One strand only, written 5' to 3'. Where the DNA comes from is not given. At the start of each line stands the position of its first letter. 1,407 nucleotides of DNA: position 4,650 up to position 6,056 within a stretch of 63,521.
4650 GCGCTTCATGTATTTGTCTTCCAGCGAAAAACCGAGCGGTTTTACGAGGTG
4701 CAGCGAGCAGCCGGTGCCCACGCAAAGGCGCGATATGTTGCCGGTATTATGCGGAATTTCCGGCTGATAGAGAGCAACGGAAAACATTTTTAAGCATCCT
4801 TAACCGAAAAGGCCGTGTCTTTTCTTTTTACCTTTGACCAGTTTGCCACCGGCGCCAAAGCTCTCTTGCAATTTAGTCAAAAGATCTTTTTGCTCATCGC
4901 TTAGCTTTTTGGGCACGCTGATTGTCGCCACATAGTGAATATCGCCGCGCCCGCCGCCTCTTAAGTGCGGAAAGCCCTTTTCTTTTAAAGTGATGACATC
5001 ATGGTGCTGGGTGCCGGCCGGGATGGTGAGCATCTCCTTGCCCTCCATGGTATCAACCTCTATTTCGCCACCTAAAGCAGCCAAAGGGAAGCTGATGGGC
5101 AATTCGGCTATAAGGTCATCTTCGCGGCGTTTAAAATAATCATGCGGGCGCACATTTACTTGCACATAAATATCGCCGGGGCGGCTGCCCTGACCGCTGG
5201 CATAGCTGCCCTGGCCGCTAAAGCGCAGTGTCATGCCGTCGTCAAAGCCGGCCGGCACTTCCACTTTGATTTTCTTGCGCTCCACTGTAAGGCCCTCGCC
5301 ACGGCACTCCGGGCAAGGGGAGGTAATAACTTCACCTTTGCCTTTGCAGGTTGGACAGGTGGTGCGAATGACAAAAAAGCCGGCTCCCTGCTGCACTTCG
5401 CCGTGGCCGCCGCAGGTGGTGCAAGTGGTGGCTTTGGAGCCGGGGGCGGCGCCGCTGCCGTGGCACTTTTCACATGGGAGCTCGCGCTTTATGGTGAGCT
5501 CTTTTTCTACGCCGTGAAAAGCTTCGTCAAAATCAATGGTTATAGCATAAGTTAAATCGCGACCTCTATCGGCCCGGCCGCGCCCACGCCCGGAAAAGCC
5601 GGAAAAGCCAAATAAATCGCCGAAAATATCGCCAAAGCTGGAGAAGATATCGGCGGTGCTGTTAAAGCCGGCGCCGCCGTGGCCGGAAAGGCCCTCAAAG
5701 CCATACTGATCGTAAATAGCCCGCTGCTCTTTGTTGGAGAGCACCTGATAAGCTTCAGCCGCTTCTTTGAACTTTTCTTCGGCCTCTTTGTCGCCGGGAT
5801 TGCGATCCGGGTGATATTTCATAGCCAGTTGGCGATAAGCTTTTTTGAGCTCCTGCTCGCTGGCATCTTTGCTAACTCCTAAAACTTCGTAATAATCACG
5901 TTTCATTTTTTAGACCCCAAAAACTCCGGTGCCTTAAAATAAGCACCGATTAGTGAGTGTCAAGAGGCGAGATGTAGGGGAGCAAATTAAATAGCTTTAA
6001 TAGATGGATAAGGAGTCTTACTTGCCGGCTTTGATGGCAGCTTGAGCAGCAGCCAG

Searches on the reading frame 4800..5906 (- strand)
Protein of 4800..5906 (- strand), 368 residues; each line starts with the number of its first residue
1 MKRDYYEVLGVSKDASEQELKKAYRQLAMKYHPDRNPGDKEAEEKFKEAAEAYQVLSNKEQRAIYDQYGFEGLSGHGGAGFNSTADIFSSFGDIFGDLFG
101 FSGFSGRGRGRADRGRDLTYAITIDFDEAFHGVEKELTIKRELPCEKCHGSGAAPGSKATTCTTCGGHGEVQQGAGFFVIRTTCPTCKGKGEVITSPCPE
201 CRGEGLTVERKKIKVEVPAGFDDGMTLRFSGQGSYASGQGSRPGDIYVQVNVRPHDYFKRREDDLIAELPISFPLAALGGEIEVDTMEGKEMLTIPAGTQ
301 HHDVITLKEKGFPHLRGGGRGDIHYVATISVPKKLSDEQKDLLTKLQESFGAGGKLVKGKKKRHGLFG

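Call 10: search_protein_families(library=pfam, proteins=[window:4800-5906:-], max_evalue=0.0001)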
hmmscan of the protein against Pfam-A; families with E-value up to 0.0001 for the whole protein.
window:4800-5906:- (368 aa): 3 families
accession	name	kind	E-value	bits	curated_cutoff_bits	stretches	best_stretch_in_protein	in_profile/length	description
PF01556.23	DnaJ_C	-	3.7e-45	154.1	26.6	1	119-332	2-152/152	DnaJ C terminal domain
PF00226.36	DnaJ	-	5.1e-29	100.6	27.8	1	4-66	1-63/63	DnaJ domain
PF00684.25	DnaJ_CXXCXGXG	-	8.5e-16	58.4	32.7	1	145-205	1-65/65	DnaJ central domain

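Call 13: find_encoding_contigs(protein=window:4800-5906:-, flank=2000, max_places=4)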
Protein window:4800-5906:- (368 aa): 1 contig read that carries it; 1 place shown.
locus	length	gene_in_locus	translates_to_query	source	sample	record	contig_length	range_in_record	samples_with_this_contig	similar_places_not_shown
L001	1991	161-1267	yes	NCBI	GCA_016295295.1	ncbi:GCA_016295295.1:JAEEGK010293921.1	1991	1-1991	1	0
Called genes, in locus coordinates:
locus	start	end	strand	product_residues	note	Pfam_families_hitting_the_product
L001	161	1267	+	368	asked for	PF00226:DnaJ, PF01556:DnaJ_C, PF00684:DnaJ_CXXCXGXG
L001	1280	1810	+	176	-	PF00588:SpoU_methylase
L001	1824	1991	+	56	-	?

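Call 78: list_cluster_members(proteins=[window:4800-5906:-, window:6018-8663:-, window:2974-4020:-, window:45823-46713:-, window:13619-16315:+, window:33731-35821:+, window:62057-63217:+, window:35874-37445:-, window:39744-42587:+, window:25103-27118:-])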
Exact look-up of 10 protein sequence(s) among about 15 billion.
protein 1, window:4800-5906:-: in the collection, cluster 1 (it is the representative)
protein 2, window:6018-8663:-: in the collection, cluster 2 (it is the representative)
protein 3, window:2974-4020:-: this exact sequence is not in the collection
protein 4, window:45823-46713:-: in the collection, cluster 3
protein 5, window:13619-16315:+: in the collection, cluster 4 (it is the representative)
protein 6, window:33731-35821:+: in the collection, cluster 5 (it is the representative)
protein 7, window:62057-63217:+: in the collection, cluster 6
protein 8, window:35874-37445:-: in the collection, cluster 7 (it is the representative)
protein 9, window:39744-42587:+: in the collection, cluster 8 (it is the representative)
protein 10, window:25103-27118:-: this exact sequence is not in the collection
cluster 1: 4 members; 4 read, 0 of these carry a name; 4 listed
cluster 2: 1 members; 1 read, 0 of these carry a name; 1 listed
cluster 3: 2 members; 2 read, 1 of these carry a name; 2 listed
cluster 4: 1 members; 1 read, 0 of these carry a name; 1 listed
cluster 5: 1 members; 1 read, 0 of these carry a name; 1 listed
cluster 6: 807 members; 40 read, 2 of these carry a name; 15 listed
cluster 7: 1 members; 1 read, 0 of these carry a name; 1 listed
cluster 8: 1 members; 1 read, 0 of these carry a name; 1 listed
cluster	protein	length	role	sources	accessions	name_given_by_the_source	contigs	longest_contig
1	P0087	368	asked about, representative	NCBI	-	-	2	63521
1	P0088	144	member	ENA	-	-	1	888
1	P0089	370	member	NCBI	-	-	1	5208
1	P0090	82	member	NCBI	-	-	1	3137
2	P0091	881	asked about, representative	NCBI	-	-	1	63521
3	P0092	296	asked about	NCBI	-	-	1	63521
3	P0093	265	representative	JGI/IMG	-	glucose-1-phosphate thymidylyltransferase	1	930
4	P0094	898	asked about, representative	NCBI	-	-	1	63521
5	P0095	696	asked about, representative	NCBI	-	-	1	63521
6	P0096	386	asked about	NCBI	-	-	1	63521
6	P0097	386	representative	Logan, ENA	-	-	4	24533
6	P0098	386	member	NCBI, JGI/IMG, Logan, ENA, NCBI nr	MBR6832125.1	MAG: PLP-dependent transferase [Fibrobacter sp.] | PLP-dependent transferase [Fibrobacter sp.]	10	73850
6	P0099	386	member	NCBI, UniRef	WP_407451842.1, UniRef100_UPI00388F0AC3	trans-sulfuration enzyme family protein [Fibrobacter sp.] | trans-sulfuration enzyme family protein n=1 Tax=Fibrobacter sp. TaxID=35828 ...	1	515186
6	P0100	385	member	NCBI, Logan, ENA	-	-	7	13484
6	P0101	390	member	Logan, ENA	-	-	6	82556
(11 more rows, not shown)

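Call 80: find_encoding_contigs(protein=P0099, flank=6000, max_places=2)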
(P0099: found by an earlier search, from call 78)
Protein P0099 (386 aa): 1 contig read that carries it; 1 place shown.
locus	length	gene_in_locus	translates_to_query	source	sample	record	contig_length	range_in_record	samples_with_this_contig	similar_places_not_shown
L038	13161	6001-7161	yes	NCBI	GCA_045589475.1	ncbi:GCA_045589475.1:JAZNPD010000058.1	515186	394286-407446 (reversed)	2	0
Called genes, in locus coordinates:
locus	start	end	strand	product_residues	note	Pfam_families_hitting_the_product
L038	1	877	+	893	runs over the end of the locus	PF17803:Cadherin_4, PF17892:Cadherin_5 (weak), PF17963:Big_9, PF17803:Cadherin_4, PF17963:Big_9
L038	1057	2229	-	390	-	PF00871:Acetate_kinase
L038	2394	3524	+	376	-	PF01637:ATPase_2, PF13173:AAA_14 (faint)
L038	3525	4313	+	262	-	PF09603:Fib_succ_major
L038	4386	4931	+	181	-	PF01569:PAP2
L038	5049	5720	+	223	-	PF00300:His_Phos_1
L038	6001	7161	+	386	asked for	PF01053:Cys_Met_Meta_PP, PF00155:Aminotran_1_2 (weak), PF00266:Aminotran_5 (faint)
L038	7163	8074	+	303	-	PF00291:PALP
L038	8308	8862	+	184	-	-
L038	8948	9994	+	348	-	PF13379:NMT1_2, PF09084:NMT1, PF12974:Phosphonate-bd (faint)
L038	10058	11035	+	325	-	PF00528:BPD_transp_1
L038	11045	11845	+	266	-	PF00005:ABC_tran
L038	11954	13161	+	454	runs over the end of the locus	PF00202:Aminotran_3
